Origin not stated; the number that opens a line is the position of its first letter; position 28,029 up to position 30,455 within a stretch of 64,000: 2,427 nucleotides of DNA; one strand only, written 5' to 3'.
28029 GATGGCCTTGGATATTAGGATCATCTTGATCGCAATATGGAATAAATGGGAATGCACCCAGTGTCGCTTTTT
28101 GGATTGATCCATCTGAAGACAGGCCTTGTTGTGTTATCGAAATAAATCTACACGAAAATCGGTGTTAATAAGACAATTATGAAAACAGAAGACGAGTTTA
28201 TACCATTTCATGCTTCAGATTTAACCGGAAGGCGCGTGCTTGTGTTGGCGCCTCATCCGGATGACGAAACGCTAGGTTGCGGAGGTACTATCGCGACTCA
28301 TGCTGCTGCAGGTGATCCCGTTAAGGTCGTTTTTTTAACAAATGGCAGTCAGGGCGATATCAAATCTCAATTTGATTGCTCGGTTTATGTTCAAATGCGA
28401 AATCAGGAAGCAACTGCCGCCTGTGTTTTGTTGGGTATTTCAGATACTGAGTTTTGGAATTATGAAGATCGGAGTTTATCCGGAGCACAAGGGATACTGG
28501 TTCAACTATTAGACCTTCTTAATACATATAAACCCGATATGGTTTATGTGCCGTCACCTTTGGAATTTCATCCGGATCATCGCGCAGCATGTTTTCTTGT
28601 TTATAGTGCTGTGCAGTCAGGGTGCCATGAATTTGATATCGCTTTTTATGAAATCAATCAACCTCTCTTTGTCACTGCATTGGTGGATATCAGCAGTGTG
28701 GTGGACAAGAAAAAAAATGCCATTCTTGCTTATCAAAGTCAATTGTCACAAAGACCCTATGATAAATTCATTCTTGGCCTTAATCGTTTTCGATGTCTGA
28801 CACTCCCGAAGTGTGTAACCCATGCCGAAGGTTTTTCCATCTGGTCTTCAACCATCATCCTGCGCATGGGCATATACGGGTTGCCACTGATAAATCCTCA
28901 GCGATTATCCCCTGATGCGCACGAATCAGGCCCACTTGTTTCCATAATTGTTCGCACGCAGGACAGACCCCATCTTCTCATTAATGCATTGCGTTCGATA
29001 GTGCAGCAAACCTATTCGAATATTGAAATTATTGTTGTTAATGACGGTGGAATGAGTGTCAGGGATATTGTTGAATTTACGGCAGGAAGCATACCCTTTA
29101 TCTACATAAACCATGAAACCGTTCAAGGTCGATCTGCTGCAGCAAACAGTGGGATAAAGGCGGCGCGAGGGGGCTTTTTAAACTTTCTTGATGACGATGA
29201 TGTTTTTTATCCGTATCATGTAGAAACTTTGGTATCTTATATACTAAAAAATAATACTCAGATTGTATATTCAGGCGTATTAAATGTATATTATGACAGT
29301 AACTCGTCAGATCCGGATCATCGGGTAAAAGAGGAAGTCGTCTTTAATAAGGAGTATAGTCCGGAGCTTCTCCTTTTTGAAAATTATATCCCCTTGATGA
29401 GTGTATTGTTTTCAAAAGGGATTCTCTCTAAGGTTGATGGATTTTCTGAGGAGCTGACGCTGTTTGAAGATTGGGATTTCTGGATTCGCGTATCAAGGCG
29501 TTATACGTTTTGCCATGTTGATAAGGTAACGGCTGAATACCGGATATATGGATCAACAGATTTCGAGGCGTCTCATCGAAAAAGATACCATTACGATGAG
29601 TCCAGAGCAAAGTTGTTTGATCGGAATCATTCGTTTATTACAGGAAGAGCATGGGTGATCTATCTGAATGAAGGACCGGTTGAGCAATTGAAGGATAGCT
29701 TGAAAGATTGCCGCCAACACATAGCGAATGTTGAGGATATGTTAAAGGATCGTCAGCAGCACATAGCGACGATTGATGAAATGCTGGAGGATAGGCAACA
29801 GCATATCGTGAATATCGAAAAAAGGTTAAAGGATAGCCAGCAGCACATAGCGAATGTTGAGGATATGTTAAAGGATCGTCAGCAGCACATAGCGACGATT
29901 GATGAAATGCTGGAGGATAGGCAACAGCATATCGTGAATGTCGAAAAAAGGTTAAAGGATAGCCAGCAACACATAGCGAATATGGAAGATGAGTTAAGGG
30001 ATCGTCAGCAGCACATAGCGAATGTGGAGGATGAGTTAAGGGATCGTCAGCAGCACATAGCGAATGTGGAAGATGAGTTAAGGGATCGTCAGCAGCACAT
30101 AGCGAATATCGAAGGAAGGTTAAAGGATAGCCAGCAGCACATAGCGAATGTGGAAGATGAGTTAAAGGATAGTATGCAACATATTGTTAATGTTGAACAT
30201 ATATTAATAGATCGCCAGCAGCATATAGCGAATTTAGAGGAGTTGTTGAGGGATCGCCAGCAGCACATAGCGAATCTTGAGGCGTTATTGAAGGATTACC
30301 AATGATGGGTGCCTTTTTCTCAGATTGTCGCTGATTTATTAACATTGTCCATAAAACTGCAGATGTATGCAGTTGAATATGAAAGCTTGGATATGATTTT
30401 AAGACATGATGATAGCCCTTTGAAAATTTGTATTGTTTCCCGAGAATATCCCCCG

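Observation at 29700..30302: Fourteen in-frame 42-bp tandem repeats, with a nested 126-bp duplication, encode a 14-residue-periodic coiled-coil tail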

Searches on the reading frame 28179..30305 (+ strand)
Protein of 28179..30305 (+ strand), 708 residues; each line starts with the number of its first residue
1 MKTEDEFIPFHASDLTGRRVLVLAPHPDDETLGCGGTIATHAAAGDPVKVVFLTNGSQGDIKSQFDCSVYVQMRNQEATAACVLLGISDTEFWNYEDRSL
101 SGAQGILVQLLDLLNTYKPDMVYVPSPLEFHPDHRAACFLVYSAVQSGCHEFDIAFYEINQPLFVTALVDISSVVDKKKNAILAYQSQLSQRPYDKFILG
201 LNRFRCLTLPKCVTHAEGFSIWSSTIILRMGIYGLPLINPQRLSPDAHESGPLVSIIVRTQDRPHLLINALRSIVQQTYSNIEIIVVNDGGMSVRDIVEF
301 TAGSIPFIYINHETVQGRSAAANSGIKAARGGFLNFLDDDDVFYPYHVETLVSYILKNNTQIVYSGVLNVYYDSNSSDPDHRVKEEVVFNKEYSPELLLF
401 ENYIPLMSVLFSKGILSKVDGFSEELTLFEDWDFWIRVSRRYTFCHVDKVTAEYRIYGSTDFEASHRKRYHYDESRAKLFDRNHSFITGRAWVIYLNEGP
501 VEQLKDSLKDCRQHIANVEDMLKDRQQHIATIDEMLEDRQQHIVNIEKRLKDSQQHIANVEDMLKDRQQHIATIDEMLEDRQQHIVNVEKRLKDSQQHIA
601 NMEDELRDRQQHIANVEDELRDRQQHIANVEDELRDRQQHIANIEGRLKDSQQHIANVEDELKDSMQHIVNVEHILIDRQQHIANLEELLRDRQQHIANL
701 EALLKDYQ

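Call 7: search_protein_families(library=pfam, proteins=[window:28179-30302:+], max_evalue=0.001)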
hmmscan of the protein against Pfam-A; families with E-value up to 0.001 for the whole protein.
window:28179-30302:+ (708 aa): 10 families
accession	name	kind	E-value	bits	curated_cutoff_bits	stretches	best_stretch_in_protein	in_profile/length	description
PF02585.22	PIG-L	-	9.6e-32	110.6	28.2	1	21-144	1-128/129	GlcNAc-PI de-N-acetylase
PF00535.33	Glycos_transf_2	-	1.2e-23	84.4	23.3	1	255-394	1-142/168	Glycosyl transferase family 2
PF10111.15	Glyco_tranf_2_2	-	3.2e-11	43.7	27.3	1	256-455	4-216/276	Glycosyltransferase like family 2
PF13641.12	Glyco_tranf_2_3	-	1.3e-07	32.3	27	1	254-441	3-197/230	Glycosyltransferase like family 2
PF19220.6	Rod_CreS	-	1.3e-07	31.4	100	1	581-690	18-127/359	Crescentin, rod domain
PF05335.18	DUF745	-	1.2e-06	28.9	33.3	1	501-602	64-165/183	Protein of unknown function (DUF745)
PF08614.16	ATG16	-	1.5e-05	25.7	33.7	0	497-583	72-158/200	Autophagy protein 16 (ATG16)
PF07544.18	Med9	-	0.0002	21.8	26.9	0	502-561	29-77/80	RNA polymerase II transcription mediator complex subunit 9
PF16566.10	CREPT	-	0.00031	21.3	29.3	0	612-671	63-122/147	Cell-cycle alteration and expression-elevated protein in tumour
PF04108.17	ATG17_like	-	0.00037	20.5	43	0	496-702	109-289/355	Autophagy protein ATG17-like domain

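Call 16: find_homologous_proteins(query=window:28179-30302:+, max_evalue=1e-10)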
Query window:28179-30302:+ (708 aa): 3605 proteins with E <= 1e-10 among 8000 candidates; the best 120 are listed.
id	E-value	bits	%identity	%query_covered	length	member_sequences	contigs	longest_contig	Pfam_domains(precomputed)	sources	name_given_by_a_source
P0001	0.0e+0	1585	98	100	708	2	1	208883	PF02585.23,PF10111.15,PF13641.13,PF05335.19,PF19220.7,PF27881.1,PF24161.2,PF00535.33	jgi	-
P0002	0.0e+0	1219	76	100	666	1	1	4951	PF02585.23,PF10111.15,PF13641.13,PF24161.2,PF00535.33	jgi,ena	-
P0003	2.5e-209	715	55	76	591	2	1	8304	PF02585.23,PF10111.15,PF13641.13,PF00535.33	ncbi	-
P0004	3.4e-209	715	53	84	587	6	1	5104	PF02585.23,PF10111.15,PF13641.13,PF00535.33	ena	-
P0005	1.9e-206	706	54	78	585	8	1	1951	PF02585.23,PF10111.15,PF13641.13,PF00535.33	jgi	-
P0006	4.4e-205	701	50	85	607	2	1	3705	PF02585.23,PF10111.15,PF13641.13,PF00535.33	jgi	-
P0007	9.4e-205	700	50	92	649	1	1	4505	PF02585.23,PF10111.15,PF13641.13,PF00535.33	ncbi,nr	ncbi:MAG: PIG-L family deacetylase [Deltaproteobacteria bacterium]|nr:PIG-L family deacetylase [Delt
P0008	1.2e-204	700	55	76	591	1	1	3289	PF02585.23,PF10111.15,PF13641.13,PF00535.33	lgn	-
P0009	2.9e-203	695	54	78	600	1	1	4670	PF02585.23,PF10111.15,PF13641.13,PF00535.33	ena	-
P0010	1.4e-202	693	57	74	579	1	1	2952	PF02585.23,PF10111.15,PF13641.13,PF00535.33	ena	-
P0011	5.9e-202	691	54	76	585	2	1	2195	PF02585.23,PF10111.15,PF13641.13,PF00535.33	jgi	-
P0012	7.8e-202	690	52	82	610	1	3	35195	PF02585.23,PF10111.15,PF13641.13,PF00535.33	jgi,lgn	-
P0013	1.3e-201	690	55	76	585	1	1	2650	PF02585.23,PF10111.15,PF13641.13,PF00535.33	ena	-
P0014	1.3e-201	690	51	82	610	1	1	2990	PF02585.23,PF10111.15,PF13641.13,PF00535.33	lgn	-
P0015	1.4e-201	690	52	81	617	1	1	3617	PF02585.23,PF10111.15,PF13641.13,PF00535.33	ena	-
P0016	3.3e-201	688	55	77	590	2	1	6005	PF02585.23,PF10111.15,PF13641.13,PF00535.33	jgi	-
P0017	3.9e-201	688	53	78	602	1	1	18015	PF02585.23,PF10111.15,PF13641.13,PF00535.33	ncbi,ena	-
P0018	7.6e-201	687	48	90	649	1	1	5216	PF02585.23,PF10111.15,PF13641.13,PF00535.33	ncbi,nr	ncbi:MAG: PIG-L family deacetylase [Deltaproteobacteria bacterium]|nr:PIG-L family deacetylase [Delt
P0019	1.5e-200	686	54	77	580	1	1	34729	PF02585.23,PF13641.13,PF00535.33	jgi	jgi:LmbE family N-acetylglucosaminyl deacetylase/glycosyltransferase involved in cell wall biosynthe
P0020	1.6e-200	686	54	77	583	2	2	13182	PF02585.23,PF10111.15,PF13641.13,PF00535.33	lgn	-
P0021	7.0e-200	684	56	73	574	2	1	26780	PF02585.23,PF10111.15,PF13641.13,PF00535.33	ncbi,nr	ncbi:MAG: PIG-L family deacetylase [Deltaproteobacteria bacterium]|nr:PIG-L family deacetylase [Delt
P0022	7.5e-200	684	55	77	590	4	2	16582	PF02585.23,PF10111.15,PF13641.13,PF00535.33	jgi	-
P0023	1.3e-199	683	52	78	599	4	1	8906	PF02585.23,PF10111.15,PF13641.13,PF00535.33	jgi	-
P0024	2.8e-199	682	55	78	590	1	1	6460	PF02585.23,PF10111.15,PF13641.13,PF00535.33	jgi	-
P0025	2.9e-199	682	52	84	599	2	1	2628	PF02585.23,PF10111.15,PF13641.13,PF00535.33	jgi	-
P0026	1.7e-198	679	54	76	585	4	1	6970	PF02585.23,PF10111.15,PF13641.13,PF00535.33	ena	-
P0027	2.2e-198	679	53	78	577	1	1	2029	PF02585.23,PF10111.15,PF13641.13,PF00535.33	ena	-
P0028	2.7e-198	679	55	75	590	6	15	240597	PF02585.23,PF10111.15,PF13641.13,PF00535.33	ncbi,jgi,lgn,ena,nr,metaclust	ncbi:MAG: glycosyltransferase [Deltaproteobacteria bacterium]|nr:glycosyltransferase [Deltaproteobac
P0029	3.2e-198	678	52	79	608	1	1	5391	PF02585.23,PF10111.15,PF13641.13,PF00535.33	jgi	jgi:LmbE family N-acetylglucosaminyl deacetylase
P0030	4.3e-198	678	57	70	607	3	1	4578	PF02585.23,PF10111.15,PF13641.13,PF00535.33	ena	-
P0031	4.5e-198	678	52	82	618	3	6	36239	PF02585.23,PF10111.15,PF13641.13,PF00535.33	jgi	-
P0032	6.5e-198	677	51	82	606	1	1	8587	PF02585.23,PF10111.15,PF13641.13,PF00535.33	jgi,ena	-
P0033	6.8e-198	677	51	85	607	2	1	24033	PF02585.23,PF10111.15,PF13641.13,PF00535.33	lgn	-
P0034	2.0e-197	676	52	81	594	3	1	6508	PF02585.23,PF10111.15,PF13641.13,PF00535.33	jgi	-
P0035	2.3e-197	676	51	81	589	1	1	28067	PF02585.23,PF10111.15,PF13641.13,PF00535.33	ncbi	-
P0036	4.1e-197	675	50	82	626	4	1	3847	PF02585.23,PF10111.15,PF13641.13,PF00535.33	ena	-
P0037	4.9e-197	675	53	79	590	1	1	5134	PF02585.23,PF10111.15,PF13641.13,PF00535.33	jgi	jgi:LmbE family N-acetylglucosaminyl deacetylase/glycosyltransferase involved in cell wall biosynthe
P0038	5.3e-197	674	54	75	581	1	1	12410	PF02585.23,PF10111.15,PF13641.13,PF00535.33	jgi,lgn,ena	-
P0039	1.6e-196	673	58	70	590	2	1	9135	PF02585.23,PF10111.15,PF13641.13,PF00535.33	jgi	jgi:LmbE family N-acetylglucosaminyl deacetylase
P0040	1.8e-196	673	55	74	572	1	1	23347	PF02585.23,PF10111.15,PF13641.13,PF00535.33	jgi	jgi:LmbE family N-acetylglucosaminyl deacetylase/glycosyltransferase involved in cell wall biosynthe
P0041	1.9e-196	673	56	70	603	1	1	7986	PF02585.23,PF10111.15,PF13641.13,PF00535.33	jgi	jgi:LmbE family N-acetylglucosaminyl deacetylase/glycosyltransferase involved in cell wall biosynthe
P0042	4.6e-196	671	58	70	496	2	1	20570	PF02585.23,PF10111.15,PF13641.13,PF00535.33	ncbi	ncbi:MAG: PIG-L family deacetylase, partial [Thermodesulfobacteriota bacterium]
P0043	4.6e-196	671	55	71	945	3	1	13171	PF02585.23,PF10111.15,PF13641.13,PF00535.33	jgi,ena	-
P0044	5.7e-196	671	57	70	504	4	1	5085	PF02585.23,PF10111.15,PF13641.13,PF00535.33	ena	-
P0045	6.1e-196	671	49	84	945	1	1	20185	PF02585.23,PF10111.15,PF13641.13,PF00535.33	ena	-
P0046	1.8e-195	669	47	84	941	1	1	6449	PF02585.23,PF10111.15,PF13641.13,PF00535.33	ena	-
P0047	2.3e-195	669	42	64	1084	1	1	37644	PF02585.23,PF10111.15,PF13641.13,PF00535.33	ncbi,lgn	-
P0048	2.9e-195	669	56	71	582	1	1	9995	PF02585.23,PF10111.15,PF13641.13,PF00535.33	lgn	-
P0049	3.2e-195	669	57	70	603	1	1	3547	PF02585.23,PF10111.15,PF13641.13,PF00535.33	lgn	-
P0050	3.6e-195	668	56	70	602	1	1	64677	PF02585.23,PF10111.15,PF13641.13,PF00535.33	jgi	jgi:LmbE family N-acetylglucosaminyl deacetylase/glycosyltransferase involved in cell wall biosynthe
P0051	3.6e-195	668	55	71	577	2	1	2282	PF02585.23,PF10111.15,PF13641.13,PF00535.33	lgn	-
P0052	3.7e-195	668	53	78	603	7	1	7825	PF02585.23,PF10111.15,PF13641.13,PF00535.33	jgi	jgi:LmbE family N-acetylglucosaminyl deacetylase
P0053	4.4e-195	668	52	78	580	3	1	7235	PF02585.23,PF10111.15,PF13641.13,PF00535.33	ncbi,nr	ncbi:MAG: PIG-L family deacetylase [Desulfobacterales bacterium]|nr:PIG-L family deacetylase [Desulf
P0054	4.5e-195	668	53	78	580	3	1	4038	PF02585.23,PF10111.15,PF13641.13,PF00535.33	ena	-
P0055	7.3e-195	667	48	84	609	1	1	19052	PF02585.23,PF13641.13,PF00535.33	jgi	-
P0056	8.8e-195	667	54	75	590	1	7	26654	PF02585.23,PF10111.15,PF13641.13,PF00535.33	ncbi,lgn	-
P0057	1.3e-194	667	49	82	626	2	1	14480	PF02585.23,PF10111.15,PF13641.13,PF00535.33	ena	-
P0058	3.3e-194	665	54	79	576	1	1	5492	PF02585.23,PF10111.15,PF13641.13,PF00535.33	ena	-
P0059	3.6e-194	665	57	70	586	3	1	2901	PF02585.23,PF10111.15,PF13641.13,PF00535.33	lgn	-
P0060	4.3e-194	665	54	73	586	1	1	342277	PF02585.23,PF13641.13,PF00535.33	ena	-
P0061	5.5e-194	664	56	70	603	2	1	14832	PF02585.23,PF10111.15,PF13641.13,PF00535.33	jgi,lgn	-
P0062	5.7e-194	664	52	80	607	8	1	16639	PF02585.23,PF10111.15,PF13641.13,PF00535.33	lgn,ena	-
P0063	6.2e-194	664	50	81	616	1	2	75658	PF02585.23,PF10111.15,PF13641.13,PF00535.33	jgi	jgi:LmbE family N-acetylglucosaminyl deacetylase/glycosyltransferase involved in cell wall biosynthe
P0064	6.7e-194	664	53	78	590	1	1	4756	PF02585.23,PF10111.15,PF13641.13,PF00535.33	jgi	jgi:LmbE family N-acetylglucosaminyl deacetylase/glycosyltransferase involved in cell wall biosynthe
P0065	7.9e-194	664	56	70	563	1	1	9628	PF02585.23,PF10111.15,PF13641.13,PF00535.33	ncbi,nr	ncbi:MAG: glycosyltransferase [Deltaproteobacteria bacterium]|nr:glycosyltransferase [Deltaproteobac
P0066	1.2e-193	663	56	70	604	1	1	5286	PF02585.23,PF10111.15,PF13641.13,PF00535.33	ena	-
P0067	1.2e-193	663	49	82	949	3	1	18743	PF02585.23,PF10111.15,PF13641.13,PF00535.33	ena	-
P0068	1.5e-193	663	56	70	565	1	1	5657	PF02585.23,PF10111.15,PF13641.13,PF00535.33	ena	-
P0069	2.4e-193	662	47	84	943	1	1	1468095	PF02585.23,PF10111.15,PF13641.13,PF00535.33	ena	-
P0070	2.4e-193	662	57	70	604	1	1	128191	PF02585.23,PF10111.15,PF13641.13,PF00535.33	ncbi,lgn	-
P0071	3.1e-193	662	52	79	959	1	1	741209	PF02585.23,PF10111.15,PF13641.13,PF00534.27,PF00535.33,PF13692.13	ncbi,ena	-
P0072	3.8e-193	662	50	79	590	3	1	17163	PF02585.23,PF10111.15,PF13641.13,PF00535.33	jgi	-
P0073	5.7e-193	661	53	75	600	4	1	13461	PF02585.23,PF10111.15,PF13641.13,PF00535.33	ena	-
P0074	7.1e-193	661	50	84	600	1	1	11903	PF02585.23,PF10111.15,PF13641.13,PF00535.33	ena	-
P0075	9.9e-193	660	51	82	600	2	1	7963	PF02585.23,PF10111.15,PF13641.13,PF00535.33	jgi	jgi:LmbE family N-acetylglucosaminyl deacetylase/glycosyltransferase involved in cell wall biosynthe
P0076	1.0e-192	660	56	71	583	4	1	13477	PF02585.23,PF13641.13,PF00535.33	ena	-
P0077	1.1e-192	660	56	70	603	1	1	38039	PF02585.23,PF10111.15,PF13641.13,PF00535.33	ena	-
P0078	1.4e-192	660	48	82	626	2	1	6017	PF02585.23,PF10111.15,PF13641.13,PF00535.33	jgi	-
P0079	2.4e-192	659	49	84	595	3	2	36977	PF02585.23,PF10111.15,PF13641.13,PF00535.33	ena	-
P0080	2.5e-192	659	57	70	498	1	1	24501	PF02585.23,PF10111.15,PF13641.13,PF00535.33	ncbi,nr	ncbi:MAG: PIG-L family deacetylase, partial [Deltaproteobacteria bacterium]|nr:PIG-L family deacetyl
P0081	2.7e-192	659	53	71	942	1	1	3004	PF02585.23,PF10111.15,PF13641.13,PF00535.33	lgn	-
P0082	3.0e-192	659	53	76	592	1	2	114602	PF02585.23,PF10111.15,PF13641.13,PF00535.33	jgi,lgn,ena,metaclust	metaclust:\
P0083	3.4e-192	659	52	78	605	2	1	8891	PF02585.23,PF10111.15,PF13641.13,PF00535.33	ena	-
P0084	6.9e-192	658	44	94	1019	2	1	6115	PF02585.23,PF10111.15,PF13641.13,PF00535.33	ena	-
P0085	1.0e-191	657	44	93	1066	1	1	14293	PF02585.23,PF10111.15,PF13641.13,PF00534.27,PF00535.33,PF13692.13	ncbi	-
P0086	1.7e-191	656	54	73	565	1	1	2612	PF02585.23,PF10111.15,PF13641.13,PF00535.33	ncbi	ncbi:MAG: PIG-L family deacetylase [Desulfobacteraceae bacterium]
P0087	4.1e-191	655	54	71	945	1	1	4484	PF02585.23,PF10111.15,PF13641.13,PF00535.33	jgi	jgi:glycosyltransferase involved in cell wall biosynthesis/LmbE family N-acetylglucosaminyl deacetyl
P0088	5.9e-191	654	49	84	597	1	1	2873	PF02585.23,PF10111.15,PF13641.13,PF00535.33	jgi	jgi:LmbE family N-acetylglucosaminyl deacetylase/glycosyltransferase involved in cell wall biosynthe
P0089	8.8e-191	654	51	79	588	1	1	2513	PF02585.23,PF10111.15,PF13641.13,PF00535.33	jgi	-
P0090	9.4e-191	654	48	84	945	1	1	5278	PF02585.23,PF10111.15,PF13641.13,PF00535.33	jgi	-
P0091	1.0e-190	654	47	85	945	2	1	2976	PF02585.23,PF10111.15,PF13641.13,PF00535.33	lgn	-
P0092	1.8e-190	653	52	77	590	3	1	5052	PF02585.23,PF10111.15,PF13641.13,PF00535.33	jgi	-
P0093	2.1e-190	653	46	87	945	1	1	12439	PF02585.23,PF10111.15,PF13641.13,PF00535.33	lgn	-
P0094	2.1e-190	653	53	75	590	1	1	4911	PF02585.23,PF10111.15,PF13641.13,PF00535.33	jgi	-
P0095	2.2e-190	653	50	78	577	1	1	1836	PF02585.23,PF10111.15,PF13641.13,PF00535.33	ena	-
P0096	3.2e-190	652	50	78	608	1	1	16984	PF02585.23,PF10111.15,PF13641.13,PF00535.33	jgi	jgi:LmbE family N-acetylglucosaminyl deacetylase/glycosyltransferase involved in cell wall biosynthe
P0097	4.5e-190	652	49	79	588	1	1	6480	PF02585.23,PF10111.15,PF13641.13,PF00535.33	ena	-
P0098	6.7e-190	651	56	71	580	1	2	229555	PF02585.23,PF10111.15,PF13641.13,PF00535.33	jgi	-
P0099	1.7e-189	650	55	71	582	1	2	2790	PF02585.23,PF10111.15,PF13641.13,PF00535.33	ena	-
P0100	2.3e-189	649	47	88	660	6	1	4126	PF02585.23,PF10111.15,PF13641.13,PF00535.33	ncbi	ncbi:MAG: PIG-L family deacetylase [Desulfatirhabdiaceae bacterium]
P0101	2.7e-189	649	51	80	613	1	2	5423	PF02585.23,PF10111.15,PF13641.13,PF00535.33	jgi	-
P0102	1.1e-188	647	54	71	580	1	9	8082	PF02585.23,PF10111.15,PF13641.13,PF00535.33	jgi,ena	-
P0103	1.7e-188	646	50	82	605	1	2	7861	PF02585.23,PF10111.15,PF13641.13,PF00535.33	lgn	-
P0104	3.8e-188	645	50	81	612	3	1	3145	PF02585.23,PF10111.15,PF13641.13,PF00535.33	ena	-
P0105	4.8e-188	645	52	78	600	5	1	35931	PF02585.23,PF10111.15,PF13641.13,PF00535.33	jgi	-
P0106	6.9e-188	644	50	84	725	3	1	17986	PF05045.18,PF02585.23,PF10111.15,PF13641.13,PF00535.33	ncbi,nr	ncbi:MAG: family deacetylase, partial [Thermodesulfobacteriota bacterium]|nr:family deacetylase [The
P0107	7.2e-188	644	48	83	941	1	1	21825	PF02585.23,PF10111.15,PF13506.14,PF13641.13,PF00535.33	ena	-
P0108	8.0e-188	644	52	76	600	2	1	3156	PF02585.23,PF13641.13,PF00535.33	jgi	jgi:LmbE family N-acetylglucosaminyl deacetylase/glycosyltransferase involved in cell wall biosynthe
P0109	1.2e-187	644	51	76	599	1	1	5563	PF02585.23,PF10111.15,PF13641.13,PF00535.33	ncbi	-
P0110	2.0e-187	643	51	78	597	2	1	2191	PF02585.23,PF10111.15,PF13641.13,PF00535.33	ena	-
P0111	2.1e-187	643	55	72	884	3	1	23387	PF05045.18,PF02585.23,PF10111.15,PF13641.13,PF00535.33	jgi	-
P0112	2.2e-187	643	57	70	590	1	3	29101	PF02585.23,PF10111.15,PF13641.13,PF00535.33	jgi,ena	jgi:LmbE family N-acetylglucosaminyl deacetylase/glycosyltransferase involved in cell wall biosynthe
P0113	5.3e-187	641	54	70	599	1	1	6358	PF02585.23,PF10111.15,PF13641.13,PF00535.33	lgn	-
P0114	7.1e-187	641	50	80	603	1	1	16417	PF02585.23,PF10111.15,PF13641.13,PF00535.33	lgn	-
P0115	9.7e-187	641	54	71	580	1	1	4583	PF02585.23,PF10111.15,PF13641.13,PF00535.33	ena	-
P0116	1.2e-186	640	56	70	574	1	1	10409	PF02585.23,PF10111.15,PF13641.13,PF00535.33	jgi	jgi:LmbE family N-acetylglucosaminyl deacetylase/glycosyltransferase involved in cell wall biosynthe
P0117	3.7e-186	639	51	78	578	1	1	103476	PF02585.23,PF10111.15,PF13641.13,PF00535.33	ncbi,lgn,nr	ncbi:MAG: PIG-L family deacetylase [Deltaproteobacteria bacterium]|nr:PIG-L family deacetylase [Delt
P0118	4.6e-186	638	55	70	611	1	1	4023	PF02585.23,PF10111.15,PF13641.13,PF00535.33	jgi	-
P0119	5.3e-186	638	49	78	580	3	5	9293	PF02585.23,PF10111.15,PF13641.13,PF00535.33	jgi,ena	-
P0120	2.9e-185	636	55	70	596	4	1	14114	PF02585.23,PF10111.15,PF13641.13,PF00535.33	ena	-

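Call 19: find_encoding_contigs(protein=P0001, flank=10000, max_places=4)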
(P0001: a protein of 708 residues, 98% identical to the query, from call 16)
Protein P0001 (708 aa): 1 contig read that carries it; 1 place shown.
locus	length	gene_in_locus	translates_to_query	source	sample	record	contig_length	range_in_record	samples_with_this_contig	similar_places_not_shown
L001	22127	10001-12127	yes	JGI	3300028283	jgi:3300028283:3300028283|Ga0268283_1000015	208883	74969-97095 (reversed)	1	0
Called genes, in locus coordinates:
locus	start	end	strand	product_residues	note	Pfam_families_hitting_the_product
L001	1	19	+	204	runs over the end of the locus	PF12804:NTP_transf_3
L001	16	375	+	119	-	PF02391:MoaE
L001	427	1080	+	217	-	PF27271:AF_1327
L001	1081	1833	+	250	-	PF13649:Methyltransf_25 (faint), PF13489:Methyltransf_23, PF07021:MetW, PF08241:Methyltransf_11, PF08242:Methyltransf_12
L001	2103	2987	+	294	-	PF01370:Epimerase, PF04321:RmlD_sub_bind, PF16363:GDP_Man_Dehyd, PF02719:Polysacc_synt_2 (weak)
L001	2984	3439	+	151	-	PF01136:Peptidase_U32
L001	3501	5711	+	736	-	-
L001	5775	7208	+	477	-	PF13489:Methyltransf_23, PF07021:MetW (weak), PF08241:Methyltransf_11, PF08242:Methyltransf_12, PF13649:Methyltransf_25, PF13847:Methyltransf_31, PF00535:Glycos_transf_2, PF10111:Glyco_tranf_2_2 (weak), +1 more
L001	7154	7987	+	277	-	PF08241:Methyltransf_11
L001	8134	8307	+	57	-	-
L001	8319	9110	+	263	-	PF13489:Methyltransf_23 (weak), PF08241:Methyltransf_11 (weak), PF08242:Methyltransf_12, PF13649:Methyltransf_25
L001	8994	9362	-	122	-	-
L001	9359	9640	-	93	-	-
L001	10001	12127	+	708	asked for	PF02585:PIG-L, PF27881:CRWN_N (faint), PF00535:Glycos_transf_2, PF10111:Glyco_tranf_2_2, PF13641:Glyco_tranf_2_3 (weak), PF05335:DUF745 (faint), PF19220:Rod_CreS (weak), PF24161:CCDC39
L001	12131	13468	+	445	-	PF13439:Glyco_transf_4, PF13579:Glyco_trans_4_4 (faint), PF20706:GT4-conflict (faint), PF00534:Glycos_transf_1, PF13524:Glyco_trans_1_2 (weak), PF13692:Glyco_trans_1_4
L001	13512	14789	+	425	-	PF13439:Glyco_transf_4, PF00534:Glycos_transf_1, PF13692:Glyco_trans_1_4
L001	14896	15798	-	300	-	PF00535:Glycos_transf_2, PF10111:Glyco_tranf_2_2, PF13641:Glyco_tranf_2_3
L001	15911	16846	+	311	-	PF01073:3Beta_HSD, PF01370:Epimerase, PF02719:Polysacc_synt_2 (weak), PF05368:NmrA (weak), PF13460:NAD_binding_10, PF16363:GDP_Man_Dehyd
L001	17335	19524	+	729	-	PF00535:Glycos_transf_2, PF13692:Glyco_trans_1_4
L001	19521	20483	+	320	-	PF13489:Methyltransf_23, PF08241:Methyltransf_11, PF08242:Methyltransf_12 (weak), PF13649:Methyltransf_25, PF13847:Methyltransf_31 (weak)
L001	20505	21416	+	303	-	PF00535:Glycos_transf_2, PF10111:Glyco_tranf_2_2, PF13641:Glyco_tranf_2_3, PF13632:Glyco_trans_2_3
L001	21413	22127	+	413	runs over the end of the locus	PF13439:Glyco_transf_4, PF20706:GT4-conflict (weak), PF00534:Glycos_transf_1, PF13692:Glyco_trans_1_4, PF13524:Glyco_trans_1_2 (weak)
